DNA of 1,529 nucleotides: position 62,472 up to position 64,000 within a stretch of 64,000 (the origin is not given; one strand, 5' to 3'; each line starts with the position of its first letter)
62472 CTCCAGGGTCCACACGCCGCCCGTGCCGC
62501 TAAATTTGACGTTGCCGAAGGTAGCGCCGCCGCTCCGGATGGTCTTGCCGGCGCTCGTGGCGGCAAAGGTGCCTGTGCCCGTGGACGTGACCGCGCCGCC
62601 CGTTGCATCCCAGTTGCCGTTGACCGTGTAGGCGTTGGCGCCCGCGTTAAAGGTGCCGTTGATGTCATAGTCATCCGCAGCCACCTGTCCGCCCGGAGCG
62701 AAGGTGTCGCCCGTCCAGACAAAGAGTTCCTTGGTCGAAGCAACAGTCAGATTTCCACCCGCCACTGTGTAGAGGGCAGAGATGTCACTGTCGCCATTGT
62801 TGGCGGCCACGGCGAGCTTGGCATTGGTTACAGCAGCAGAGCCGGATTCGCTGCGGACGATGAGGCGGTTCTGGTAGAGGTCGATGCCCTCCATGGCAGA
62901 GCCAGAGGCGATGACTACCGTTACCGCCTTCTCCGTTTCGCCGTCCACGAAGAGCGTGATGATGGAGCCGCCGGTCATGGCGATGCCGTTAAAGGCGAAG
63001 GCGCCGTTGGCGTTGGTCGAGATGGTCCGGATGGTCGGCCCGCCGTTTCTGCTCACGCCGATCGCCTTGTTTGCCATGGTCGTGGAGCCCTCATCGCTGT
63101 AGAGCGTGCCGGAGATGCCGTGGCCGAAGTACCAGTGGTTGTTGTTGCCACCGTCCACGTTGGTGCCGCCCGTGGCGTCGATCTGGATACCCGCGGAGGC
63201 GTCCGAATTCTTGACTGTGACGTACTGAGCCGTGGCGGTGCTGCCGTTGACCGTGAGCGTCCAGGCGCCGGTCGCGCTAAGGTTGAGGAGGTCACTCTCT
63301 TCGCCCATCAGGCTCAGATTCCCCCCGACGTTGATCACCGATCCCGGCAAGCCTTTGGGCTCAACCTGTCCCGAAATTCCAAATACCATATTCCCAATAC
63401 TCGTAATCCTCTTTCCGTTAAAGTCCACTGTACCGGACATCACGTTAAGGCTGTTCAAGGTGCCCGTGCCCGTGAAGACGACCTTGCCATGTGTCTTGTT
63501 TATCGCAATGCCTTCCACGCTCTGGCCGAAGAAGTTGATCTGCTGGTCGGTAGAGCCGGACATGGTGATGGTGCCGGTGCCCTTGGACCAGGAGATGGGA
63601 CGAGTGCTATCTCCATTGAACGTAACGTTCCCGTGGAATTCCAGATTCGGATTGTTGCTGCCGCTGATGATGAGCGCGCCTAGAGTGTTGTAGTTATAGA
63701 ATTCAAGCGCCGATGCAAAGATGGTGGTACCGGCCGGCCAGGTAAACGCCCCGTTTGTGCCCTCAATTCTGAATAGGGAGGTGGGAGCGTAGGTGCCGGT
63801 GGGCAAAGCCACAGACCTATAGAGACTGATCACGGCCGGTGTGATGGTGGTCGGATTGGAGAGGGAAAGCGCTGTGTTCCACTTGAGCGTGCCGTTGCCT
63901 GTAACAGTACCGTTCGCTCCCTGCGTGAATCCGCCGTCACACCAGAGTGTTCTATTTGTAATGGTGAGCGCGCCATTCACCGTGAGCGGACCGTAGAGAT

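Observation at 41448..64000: One uninterrupted ORF of more than 7,516 codons fills the last 22.5 kb and is still open at the window edge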

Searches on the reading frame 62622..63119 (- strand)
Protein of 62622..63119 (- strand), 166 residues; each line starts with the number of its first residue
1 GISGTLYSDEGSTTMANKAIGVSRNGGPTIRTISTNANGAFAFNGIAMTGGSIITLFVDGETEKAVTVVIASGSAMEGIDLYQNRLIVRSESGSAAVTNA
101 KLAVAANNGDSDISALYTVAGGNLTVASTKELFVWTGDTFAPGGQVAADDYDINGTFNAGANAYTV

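Call 47: find_related_loci(query=A3, collection=genome_contigs, flank=10000)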
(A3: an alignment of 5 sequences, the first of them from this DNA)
Query A3 (166 aa) in genome_contigs; peptide patterns used: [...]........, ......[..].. (x = any residue, [..] = any of these).
39 stretches matched a pattern; 17 encode a relative of the query (tblastn E <= 1e-3); 16 distinct loci.
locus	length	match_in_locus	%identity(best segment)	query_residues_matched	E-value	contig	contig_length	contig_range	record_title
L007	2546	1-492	57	4-166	1e-54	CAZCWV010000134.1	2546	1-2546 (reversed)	MAG TPA_asm: uncultured Candidatus Peribacteria bacterium isolate SRP062349_co5_165 genome assembly, contig: NODE_48186_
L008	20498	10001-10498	59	2-166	9e-54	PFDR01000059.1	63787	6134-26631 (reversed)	MAG: Candidatus Peregrinibacteria bacterium CG10_big_fil_rev_8_21_14_0_10_49_10 CG10_8_21_14_0.10_scaffold_1180_c, whole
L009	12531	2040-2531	54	2-162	7e-51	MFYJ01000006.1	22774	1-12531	MAG: Candidatus Peribacteria bacterium RIFOXYB1_FULL_54_35 rifoxyb1_full_scaffold_2280, whole genome shotgun sequence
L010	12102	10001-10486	52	2-162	6e-49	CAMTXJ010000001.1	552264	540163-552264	MAG: uncultured Candidatus Peregrinibacteria bacterium isolate G01_MAG_00008 genome assembly, contig: G01_MAG_00008_0000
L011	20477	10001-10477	54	2-162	2e-47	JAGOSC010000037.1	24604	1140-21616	MAG: Candidatus Omnitrophota bacterium isolate Gw_Eff_bin_307 Gw_Eff_3968_length_24604_cov_5.788168, whole genome shotgu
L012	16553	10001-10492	50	2-166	5e-43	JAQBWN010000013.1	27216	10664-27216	MAG: bacterium isolate casp150-mb.232 NODE_4702_length_27216_cov_0.079618, whole genome shotgun sequence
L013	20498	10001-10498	49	2-166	1e-42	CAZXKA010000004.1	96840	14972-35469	MAG TPA_asm: uncultured Candidatus Peribacteria bacterium isolate binchicken_co105_396 genome assembly, contig: NODE_223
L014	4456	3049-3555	49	2-166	2e-41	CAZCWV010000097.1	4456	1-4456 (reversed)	MAG TPA_asm: uncultured Candidatus Peribacteria bacterium isolate SRP062349_co5_165 genome assembly, contig: NODE_16005_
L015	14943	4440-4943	45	2-163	9e-33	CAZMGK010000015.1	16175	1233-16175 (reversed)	MAG TPA_asm: uncultured Candidatus Saccharibacteria bacterium isolate SRP286056_co2_84 genome assembly, contig: NODE_565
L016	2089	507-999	57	2-166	3e-47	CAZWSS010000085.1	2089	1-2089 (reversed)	MAG TPA_asm: uncultured Gammaproteobacteria bacterium isolate SRP062349_co5_141 genome assembly, contig: NODE_70625_leng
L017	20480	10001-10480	41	4-166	2e-28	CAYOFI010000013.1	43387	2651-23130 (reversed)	MAG TPA_asm: uncultured Candidatus Peribacteria bacterium isolate SRP278252_co2_829 genome assembly, contig: NODE_1531_l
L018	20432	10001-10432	41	2-146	1e-25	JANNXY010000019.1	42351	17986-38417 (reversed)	MAG: bacterium isolate VAR_34_metabat_123 VAR_34_k141_1399518, whole genome shotgun sequence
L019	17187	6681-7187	37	2-149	2e-23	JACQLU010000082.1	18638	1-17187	MAG: Parcubacteria group bacterium isolate NC_groundwater_1211_Ag_S-0.1um_51_31 S_p1_S3_coassembly_k141_2091271, whole g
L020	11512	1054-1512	41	2-146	5e-23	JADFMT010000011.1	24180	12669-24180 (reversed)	MAG: Patescibacteria group bacterium isolate B5T1B11 B5T1B11_NODE287, whole genome shotgun sequence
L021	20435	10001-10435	37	2-146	1e-22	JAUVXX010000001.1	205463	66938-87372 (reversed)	MAG: bacterium isolate CSMAG_1227 CSMAG_1227_k141_1278190_length_205463_cov_12.0544, whole genome shotgun sequence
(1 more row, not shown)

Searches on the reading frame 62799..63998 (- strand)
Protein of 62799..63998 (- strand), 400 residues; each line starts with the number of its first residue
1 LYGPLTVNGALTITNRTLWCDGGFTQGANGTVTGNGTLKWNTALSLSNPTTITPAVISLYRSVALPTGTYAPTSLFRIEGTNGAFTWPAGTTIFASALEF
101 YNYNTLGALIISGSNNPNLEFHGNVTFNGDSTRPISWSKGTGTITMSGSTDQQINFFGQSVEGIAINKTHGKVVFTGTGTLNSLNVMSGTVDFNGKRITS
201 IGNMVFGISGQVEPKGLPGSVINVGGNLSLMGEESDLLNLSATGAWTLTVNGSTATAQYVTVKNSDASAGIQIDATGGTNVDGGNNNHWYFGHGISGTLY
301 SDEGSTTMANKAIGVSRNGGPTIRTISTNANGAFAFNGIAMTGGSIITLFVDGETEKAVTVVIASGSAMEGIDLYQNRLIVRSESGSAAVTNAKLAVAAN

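Call 39: find_related_loci(query=window:62799-63998:-, collection=genome_contigs, flank=10000)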
Query window:62799-63998:- (400 aa) in genome_contigs; peptide patterns used: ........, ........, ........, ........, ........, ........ (x = any residue, [..] = any of these).
62 stretches matched a pattern, but none encodes a relative of the query by tblastn (E <= 1e-3).

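Call 49: find_related_loci(query=window:62799-63998:-, collection=metagenome_contigs, flank=10000)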
Query window:62799-63998:- (400 aa) in metagenome_contigs; peptide patterns used: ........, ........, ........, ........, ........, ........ (x = any residue, [..] = any of these).
73 stretches matched a pattern, but none encodes a relative of the query by tblastn (E <= 1e-3).
